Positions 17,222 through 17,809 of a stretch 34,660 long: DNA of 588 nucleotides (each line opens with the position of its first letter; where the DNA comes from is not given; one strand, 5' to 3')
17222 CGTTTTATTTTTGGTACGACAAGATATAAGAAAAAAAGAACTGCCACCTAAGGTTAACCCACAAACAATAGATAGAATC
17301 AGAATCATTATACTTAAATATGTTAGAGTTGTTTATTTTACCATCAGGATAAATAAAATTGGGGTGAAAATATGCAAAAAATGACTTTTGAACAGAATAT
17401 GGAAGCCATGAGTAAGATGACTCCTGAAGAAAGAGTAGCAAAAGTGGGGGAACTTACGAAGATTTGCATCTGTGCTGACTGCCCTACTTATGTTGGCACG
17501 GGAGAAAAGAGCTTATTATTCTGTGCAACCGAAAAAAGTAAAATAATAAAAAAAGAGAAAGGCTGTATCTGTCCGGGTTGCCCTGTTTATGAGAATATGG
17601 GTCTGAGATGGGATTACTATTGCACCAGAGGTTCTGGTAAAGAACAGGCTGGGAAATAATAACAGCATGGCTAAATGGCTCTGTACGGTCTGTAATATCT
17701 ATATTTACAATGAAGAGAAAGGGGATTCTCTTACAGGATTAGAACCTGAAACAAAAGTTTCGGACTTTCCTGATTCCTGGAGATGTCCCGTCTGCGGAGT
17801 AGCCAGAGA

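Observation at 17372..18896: Recurring module: a DUF2769 Cys-rich protein paired with a rubredoxin-fused FMN TIM-barrel enzyme (second copy at 26351..29363)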

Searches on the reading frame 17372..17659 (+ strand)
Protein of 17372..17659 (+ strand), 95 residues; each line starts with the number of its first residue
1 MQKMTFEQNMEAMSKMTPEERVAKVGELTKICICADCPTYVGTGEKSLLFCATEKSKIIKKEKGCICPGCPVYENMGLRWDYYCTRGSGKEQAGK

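Call 3: search_protein_families(library=pfam, proteins=[window:17372-17659:+], max_evalue=0.01)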
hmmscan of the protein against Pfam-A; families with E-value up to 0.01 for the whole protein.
window:17372-17659:+ (95 aa): 1 family
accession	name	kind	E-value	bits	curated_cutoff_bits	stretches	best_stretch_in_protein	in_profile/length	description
PF10967.13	DUF2769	-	8.1e-18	65.2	22.8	1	32-85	1-57/57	Protein of unknown function (DUF2769)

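Call 10: find_homologous_proteins(query=window:17372-17659:+, max_evalue=0.001)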
Query window:17372-17659:+ (95 aa): 36 proteins with E <= 0.001 among 36 candidates.
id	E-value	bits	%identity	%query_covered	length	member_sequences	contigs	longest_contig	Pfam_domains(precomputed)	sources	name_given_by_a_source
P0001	3.5e-52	192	89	99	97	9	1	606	PF10967.15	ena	-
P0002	5.8e-51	188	87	100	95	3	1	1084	PF10967.15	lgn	-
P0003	1.4e-43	165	78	98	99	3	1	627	PF10967.15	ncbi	-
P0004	1.5e-43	165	78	98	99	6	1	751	PF10967.15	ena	-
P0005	6.3e-42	159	73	98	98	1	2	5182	PF10967.15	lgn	-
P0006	7.5e-42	159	76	97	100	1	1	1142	PF10967.15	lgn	-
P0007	7.8e-42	159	74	98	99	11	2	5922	PF10967.15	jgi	jgi:hypothetical protein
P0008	4.1e-41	157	74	98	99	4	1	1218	PF10967.15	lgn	-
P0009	6.1e-41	156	78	94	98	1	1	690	PF10967.15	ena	-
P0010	2.2e-40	154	73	96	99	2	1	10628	PF10967.15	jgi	jgi:Zn finger protein HypA/HybF involved in hydrogenase expression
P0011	8.6e-39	149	74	95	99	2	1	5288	PF10967.15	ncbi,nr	ncbi:Uncharacterised protein [uncultured archaeon]|nr:Uncharacterised protein [uncultured archaeon]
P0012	2.7e-38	148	71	95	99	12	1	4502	PF10967.15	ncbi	-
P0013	5.0e-38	147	70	98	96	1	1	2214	PF10967.15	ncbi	-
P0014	6.1e-38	147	70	99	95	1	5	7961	PF10967.15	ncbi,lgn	-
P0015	2.7e-37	145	70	97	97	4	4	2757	PF10967.15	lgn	-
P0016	5.3e-37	144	68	99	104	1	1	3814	PF10967.15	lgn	-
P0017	1.1e-36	143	70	96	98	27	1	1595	PF10967.15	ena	-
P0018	2.3e-36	142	71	94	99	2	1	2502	PF10967.15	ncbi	-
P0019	2.9e-36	141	69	98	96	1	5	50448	PF10967.15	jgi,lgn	-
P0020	3.2e-36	141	70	93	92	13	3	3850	PF10967.15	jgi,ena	-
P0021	4.5e-36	141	66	95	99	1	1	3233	PF10967.15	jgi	jgi:hypothetical protein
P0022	5.8e-36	140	66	95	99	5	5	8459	PF10967.15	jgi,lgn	-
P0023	1.2e-35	139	68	96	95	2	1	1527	PF10967.15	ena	-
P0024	4.0e-35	138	66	95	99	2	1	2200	PF10967.15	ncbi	-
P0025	1.0e-34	136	67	94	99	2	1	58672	PF10967.15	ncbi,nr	ncbi:MAG: DUF2769 domain-containing protein [Candidatus Methanoperedens sp.]|nr:DUF2769 domain-conta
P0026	1.2e-34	136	66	95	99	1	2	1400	PF10967.15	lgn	-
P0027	5.2e-34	134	65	96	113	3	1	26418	PF10967.15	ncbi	-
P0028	4.1e-33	131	61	95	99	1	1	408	PF10967.15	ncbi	-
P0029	8.8e-32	127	65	93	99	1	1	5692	PF10967.15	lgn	-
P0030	8.3e-31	124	61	93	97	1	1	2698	PF10967.15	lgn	-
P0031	2.5e-30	122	56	95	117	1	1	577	PF10967.15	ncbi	-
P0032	2.9e-30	122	57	95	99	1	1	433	PF10967.15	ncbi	-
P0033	5.2e-30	121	53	94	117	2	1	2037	PF10967.15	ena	-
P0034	1.3e-29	120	64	94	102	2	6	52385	PF10967.15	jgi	jgi:hypothetical protein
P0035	1.1e-24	104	57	87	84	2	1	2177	PF10967.15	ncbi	-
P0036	5.8e-24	102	56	95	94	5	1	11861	PF10967.15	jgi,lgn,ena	-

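Call 12: find_encoding_contigs(protein=P0025, flank=10000, max_places=3)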
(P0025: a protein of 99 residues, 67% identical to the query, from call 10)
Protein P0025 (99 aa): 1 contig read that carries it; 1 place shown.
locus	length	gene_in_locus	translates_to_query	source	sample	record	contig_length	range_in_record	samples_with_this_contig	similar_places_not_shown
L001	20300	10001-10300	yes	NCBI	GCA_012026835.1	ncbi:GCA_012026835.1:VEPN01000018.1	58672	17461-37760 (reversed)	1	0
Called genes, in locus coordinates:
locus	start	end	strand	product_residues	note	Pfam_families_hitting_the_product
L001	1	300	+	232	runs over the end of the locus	-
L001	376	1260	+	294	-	PF12849:PBP_like_2, PF13531:SBP_bac_11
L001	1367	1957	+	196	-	PF02663:FmdE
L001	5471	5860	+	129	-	PF01568:Molydop_binding (faint)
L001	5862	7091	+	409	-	PF00384:Molybdopterin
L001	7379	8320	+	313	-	-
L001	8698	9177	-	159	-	PF01850:PIN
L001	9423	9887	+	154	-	-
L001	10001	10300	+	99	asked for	PF10967:DUF2769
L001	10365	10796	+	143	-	-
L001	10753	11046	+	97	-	-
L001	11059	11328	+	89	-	-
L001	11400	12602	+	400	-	PF04055:Radical_SAM, PF13353:Fer4_12, PF13186:SPASM (faint)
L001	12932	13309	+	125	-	-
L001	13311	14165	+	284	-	PF00535:Glycos_transf_2, PF10111:Glyco_tranf_2_2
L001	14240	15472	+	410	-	PF00535:Glycos_transf_2, PF10111:Glyco_tranf_2_2 (weak), PF13641:Glyco_tranf_2_3, PF13632:Glyco_trans_2_3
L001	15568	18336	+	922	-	PF02516:STT3, PF22627:AglB_core-like, PF18079:AglB_L1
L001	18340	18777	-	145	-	-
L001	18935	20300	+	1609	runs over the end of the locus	PF03833:PolC_DP2_N, PF24844:PolC_DP2_central, PF24846:PolC_DP2_cat, PF14890:Intein_splicing, PF14528:LAGLIDADG_3, PF24846:PolC_DP2_cat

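Call 13: find_encoding_contigs(protein=P0034, flank=10000, max_places=3)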
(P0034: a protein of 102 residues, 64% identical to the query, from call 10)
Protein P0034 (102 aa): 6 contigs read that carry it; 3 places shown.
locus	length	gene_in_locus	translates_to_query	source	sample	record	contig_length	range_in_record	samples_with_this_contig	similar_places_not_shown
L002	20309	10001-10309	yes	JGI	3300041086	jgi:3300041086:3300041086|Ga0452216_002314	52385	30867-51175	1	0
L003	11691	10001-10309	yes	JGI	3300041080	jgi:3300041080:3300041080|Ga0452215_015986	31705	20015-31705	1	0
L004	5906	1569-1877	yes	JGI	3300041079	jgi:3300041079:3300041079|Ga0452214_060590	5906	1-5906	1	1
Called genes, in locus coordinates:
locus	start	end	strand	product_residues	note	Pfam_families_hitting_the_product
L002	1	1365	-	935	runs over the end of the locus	PF00005:ABC_tran (faint), PF02463:SMC_N (faint), PF06745:ATPase (faint), PF13175:AAA_15 (faint), PF13191:AAA_16 (faint), PF13304:AAA_21 (faint), PF17760:UvrA_inter, PF17755:UvrA_DNA-bind, +5 more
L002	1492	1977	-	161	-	PF01625:PMSR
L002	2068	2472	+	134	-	PF01641:SelR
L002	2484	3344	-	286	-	PF13462:Thioredoxin_4 (faint), PF01323:DSBA, PF13743:Thioredoxin_5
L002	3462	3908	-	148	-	-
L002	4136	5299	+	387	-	PF13433:Peripla_BP_5, PF13458:Peripla_BP_6, PF01094:ANF_receptor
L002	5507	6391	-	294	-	-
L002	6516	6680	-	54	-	PF00892:EamA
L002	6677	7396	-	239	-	PF00892:EamA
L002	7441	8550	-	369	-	PF07995:GSDH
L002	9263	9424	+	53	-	PF06348:DUF1059 (weak)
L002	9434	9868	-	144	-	PF13301:DUF4079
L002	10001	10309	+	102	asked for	PF10967:DUF2769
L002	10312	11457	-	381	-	PF00254:FKBP_C, PF13905:Thioredoxin_8 (faint), PF00085:Thioredoxin (weak), PF03190:Thioredox_DsbH, PF13899:Thioredoxin_7, PF13098:Thioredoxin_2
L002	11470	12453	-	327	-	PF13098:Thioredoxin_2 (faint), PF13462:Thioredoxin_4, PF01323:DSBA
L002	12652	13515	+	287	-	PF03706:LPG_synthase_TM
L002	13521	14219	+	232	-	PF00535:Glycos_transf_2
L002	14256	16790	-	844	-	PF13231:PMT_2, PF13385:Laminin_G_3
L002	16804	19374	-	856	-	PF10131:PTPS_related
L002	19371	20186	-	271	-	-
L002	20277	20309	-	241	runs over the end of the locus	PF13462:Thioredoxin_4, PF13098:Thioredoxin_2, PF01323:DSBA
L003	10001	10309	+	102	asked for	PF10967:DUF2769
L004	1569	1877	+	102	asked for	PF10967:DUF2769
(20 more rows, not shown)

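Call 15: find_related_loci(query=A1, collection=genome_contigs, flank=10000)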
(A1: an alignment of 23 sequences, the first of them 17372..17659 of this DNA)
Query A1 (95 aa) in genome_contigs; peptide patterns used: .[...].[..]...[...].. (x = any residue, [..] = any of these).
77 stretches matched a pattern; 70 encode a relative of the query (tblastn E <= 1e-3); 70 distinct loci.
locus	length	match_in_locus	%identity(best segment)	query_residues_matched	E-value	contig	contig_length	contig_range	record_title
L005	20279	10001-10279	91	2-94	9e-55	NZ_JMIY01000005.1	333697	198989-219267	Candidatus Methanoperedens nitroreducens strain ANME-2d ANME2D_Contig_5.5, whole genome shotgun sequence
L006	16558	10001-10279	77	2-94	7e-46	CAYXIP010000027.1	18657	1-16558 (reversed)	MAG TPA_asm: uncultured Candidatus Methanoperedens sp. isolate SRP093762_co1_13 genome assembly, contig: NODE_1777_lengt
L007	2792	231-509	77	2-94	9e-46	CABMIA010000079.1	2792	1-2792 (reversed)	uncultured archaeon isolate LFW-280_1_1 genome assembly, contig: LFW28011_17, whole genome shotgun sequence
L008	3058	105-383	76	2-94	3e-45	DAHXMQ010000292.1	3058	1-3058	MAG TPA_asm: Candidatus Methanoperedenaceae archaeon isolate clean1623 k141_1501631, whole genome shotgun sequence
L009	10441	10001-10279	74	2-94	3e-44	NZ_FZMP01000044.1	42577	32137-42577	Candidatus Methanoperedens nitroreducens isolate Mnv1, whole genome shotgun sequence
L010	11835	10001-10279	73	2-94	1e-43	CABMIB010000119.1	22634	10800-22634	uncultured archaeon isolate LFW-280_3_1 genome assembly, contig: LFW28031_98, whole genome shotgun sequence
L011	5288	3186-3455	74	5-94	9e-42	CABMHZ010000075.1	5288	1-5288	uncultured archaeon isolate LFW-280_2_2 genome assembly, contig: LFW28022_166, whole genome shotgun sequence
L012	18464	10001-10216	92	24-95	3e-41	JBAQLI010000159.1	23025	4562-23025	MAG: Candidatus Methanoperedens sp. isolate MFD12032_ilm_asm_bin13 k127_26051, whole genome shotgun sequence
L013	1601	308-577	72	5-94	4e-42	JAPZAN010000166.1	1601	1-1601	MAG: Candidatus Methanoperedens sp. isolate SRVP18_hole-7m-from-trench_1_80cm_43_82 SRVP18_hole-7m-from-trench_1_80cm_sc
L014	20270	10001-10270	70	5-94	2e-40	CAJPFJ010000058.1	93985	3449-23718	Methanosarcinales archaeon isolate METP1 genome assembly, contig: CONTIG_58, whole genome shotgun sequence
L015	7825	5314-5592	69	2-94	1e-40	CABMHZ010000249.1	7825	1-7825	uncultured archaeon isolate LFW-280_2_2 genome assembly, contig: LFW28022_54, whole genome shotgun sequence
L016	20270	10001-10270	70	5-94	1e-40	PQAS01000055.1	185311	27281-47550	MAG: Candidatus Methanoperedenaceae archaeon isolate FeB_1 FeB1_55, whole genome shotgun sequence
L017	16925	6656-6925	69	5-94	1e-39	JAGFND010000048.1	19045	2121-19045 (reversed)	MAG: Candidatus Methanoperedens sp. isolate Fe_173 PPOFJMJL_48, whole genome shotgun sequence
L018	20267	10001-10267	71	5-93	1e-39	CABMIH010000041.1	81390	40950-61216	uncultured archaeon isolate LFW-280_3_2 genome assembly, contig: LFW28032_46, whole genome shotgun sequence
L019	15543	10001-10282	64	1-94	1e-38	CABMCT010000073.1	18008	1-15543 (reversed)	uncultured archaeon isolate LFW-46 genome assembly, contig: LFW46_75, whole genome shotgun sequence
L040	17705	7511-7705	56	32-95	3e-18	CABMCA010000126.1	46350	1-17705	uncultured archaeon isolate LFW-24 genome assembly, contig: LFW24_95, whole genome shotgun sequence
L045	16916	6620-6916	45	2-92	2e-17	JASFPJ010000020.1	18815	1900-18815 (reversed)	MAG: Candidatus Aminicenantes bacterium isolate D0819M58metaG_Bin_295 D0819M58metaG_FD_scaffold_216_c1, whole genome sho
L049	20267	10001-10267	45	5-90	6e-17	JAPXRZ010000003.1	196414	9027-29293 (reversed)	MAG: Methanolinea sp. isolate binned_ad_9.15 NODE_28_length_196414_cov_5.307448, whole genome shotgun sequence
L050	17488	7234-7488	47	16-92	1e-16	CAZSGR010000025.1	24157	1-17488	MAG TPA_asm: uncultured Eubacteriales bacterium isolate SRP068000_co2_13 genome assembly, contig: NODE_1314_length_24157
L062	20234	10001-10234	46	14-92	1e-14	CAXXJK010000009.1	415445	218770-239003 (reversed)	MAG: Coriobacteriales bacterium isolate 8255fbb1-537d-437b-9469-26891dfb6b17 genome assembly, contig: contig_9, whole ge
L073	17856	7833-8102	46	10-92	5e-16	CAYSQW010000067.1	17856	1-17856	MAG TPA_asm: uncultured Eubacteriales bacterium isolate binchicken_co334_31 genome assembly, contig: NODE_5452_length_17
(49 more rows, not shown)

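Call 24: search_protein_representatives(alignment_id=A1)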
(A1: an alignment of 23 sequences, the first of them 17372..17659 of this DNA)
Query: 23 sequences, 97 profile positions. Proteins with E-value up to 0.001 (for the whole library): 646; up to 1e-10: 250; up to 1e-30: 3. The best 150 are listed.
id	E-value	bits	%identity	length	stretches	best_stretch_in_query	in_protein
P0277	2.0e-35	136.9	-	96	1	1-95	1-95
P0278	3.1e-33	129.9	-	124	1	5-96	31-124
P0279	7.8e-32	125.5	-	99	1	1-95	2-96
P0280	1.3e-30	121.6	-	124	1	4-95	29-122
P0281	7.6e-29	115.9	-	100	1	4-95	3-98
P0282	8.2e-28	112.6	-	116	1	6-92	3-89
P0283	9.7e-28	112.3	-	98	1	4-96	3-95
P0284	1.0e-27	112.3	-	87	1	14-95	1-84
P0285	3.4e-27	110.6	-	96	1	5-95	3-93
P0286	5.3e-27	110.0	-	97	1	6-95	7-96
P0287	8.8e-27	109.3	-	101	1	1-94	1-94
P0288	3.2e-26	107.5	-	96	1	5-94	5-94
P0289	1.2e-25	105.6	-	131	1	5-94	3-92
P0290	4.0e-25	103.9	-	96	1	6-96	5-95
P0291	9.3e-25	102.8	-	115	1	4-72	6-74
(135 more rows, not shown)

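Call 34: search_protein_families(library=pfam, alignment_id=A2, max_evalue=0.001)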
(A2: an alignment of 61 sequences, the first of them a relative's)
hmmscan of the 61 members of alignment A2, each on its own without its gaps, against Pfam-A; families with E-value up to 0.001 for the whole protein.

A. member 1, L030:10143-10997:+ (284 aa): 4 families
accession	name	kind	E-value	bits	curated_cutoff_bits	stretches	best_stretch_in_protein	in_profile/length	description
PF03358.20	FMN_red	-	1e-19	71.1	24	1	73-225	3-141/152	NADPH-dependent FMN reductase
PF21349.2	RUBY_RBDX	-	6.1e-12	45.2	26.5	1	27-52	1-26/30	Rubrerythrin, rubredoxin-like domain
PF02525.22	Flavodoxin_2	-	2.9e-09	37.4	27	1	73-218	3-160/198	Flavodoxin-like fold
PF23458.2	DUF7130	-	0.00059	20.1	35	1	17-54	44-82/89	Domain of unknown function (DUF7130)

B. families by the number of members that match (of 61 scanned): 65 families (the first 25 are shown)
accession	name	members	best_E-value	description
PF03358.20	FMN_red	22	9.9e-20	NADPH-dependent FMN reductase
PF02525.22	Flavodoxin_2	22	1.4e-10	Flavodoxin-like fold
PF21349.2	RUBY_RBDX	21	3.5e-13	Rubrerythrin, rubredoxin-like domain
PF01070.24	FMN_dh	12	1.4e-60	FMN-dependent dehydrogenase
PF00301.25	Rubredoxin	12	5.4e-16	Rubredoxin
PF00478.31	IMPDH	12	2.1e-11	IMP dehydrogenase / GMP reductase domain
PF01645.23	Glu_synthase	12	2.5e-10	Conserved region in glutamate synthase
PF01180.27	DHO_dh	11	1.3e-07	Dihydroorotate dehydrogenase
PF02943.20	FeThRed_B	3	2.2e-18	Ferredoxin thioredoxin reductase catalytic beta chain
PF23458.2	DUF7130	3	0.00034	Domain of unknown function (DUF7130)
PF07992.20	Pyr_redox_2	2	6.7e-47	Pyridine nucleotide-disulphide oxidoreductase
PF00070.33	Pyr_redox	2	1.8e-17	Pyridine nucleotide-disulphide oxidoreductase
PF06695.16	Sm_multidrug_ex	2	1.5e-10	Putative small multi-drug export protein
PF03060.21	NMO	2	3.9e-05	Nitronate monooxygenase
PF00285.26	Citrate_synt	1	3.6e-128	Citrate synthase, C-terminal domain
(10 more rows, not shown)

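Call 37: search_solved_structures(query=A1, max_evalue=1, show_alignments=2)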
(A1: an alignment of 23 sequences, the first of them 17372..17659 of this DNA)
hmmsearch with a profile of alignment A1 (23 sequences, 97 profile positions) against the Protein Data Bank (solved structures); distinct sequences matched with E-value up to 1: 0.

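Call 39: predict_structure(alignment_id=A1)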
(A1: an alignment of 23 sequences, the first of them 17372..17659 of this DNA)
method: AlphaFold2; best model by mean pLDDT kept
length: 95 residues; sequences in the alignment: 23
mean_pLDDT: 54.6   pTM: 0.44
mean pLDDT of the five models: 54.6, 52.9, 52.6, 52.3, 50.0
residues with pLDDT >= 90: 0; 70-90: 10; 50-70: 43; < 50: 42
segments of 3 or more residues with pLDDT < 50: 36-42, 47-55, 61-67, 80-95
pLDDT, mean of each block of 10 residues (from residue 1): 61 73 65 51 50 51 47 58 44 42
secondary structure, 60 per line:
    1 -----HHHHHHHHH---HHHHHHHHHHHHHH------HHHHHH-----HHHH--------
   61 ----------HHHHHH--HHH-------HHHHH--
elements in order: H6-14 H18-31 H38-43 H49-52 H71-76 H89-93
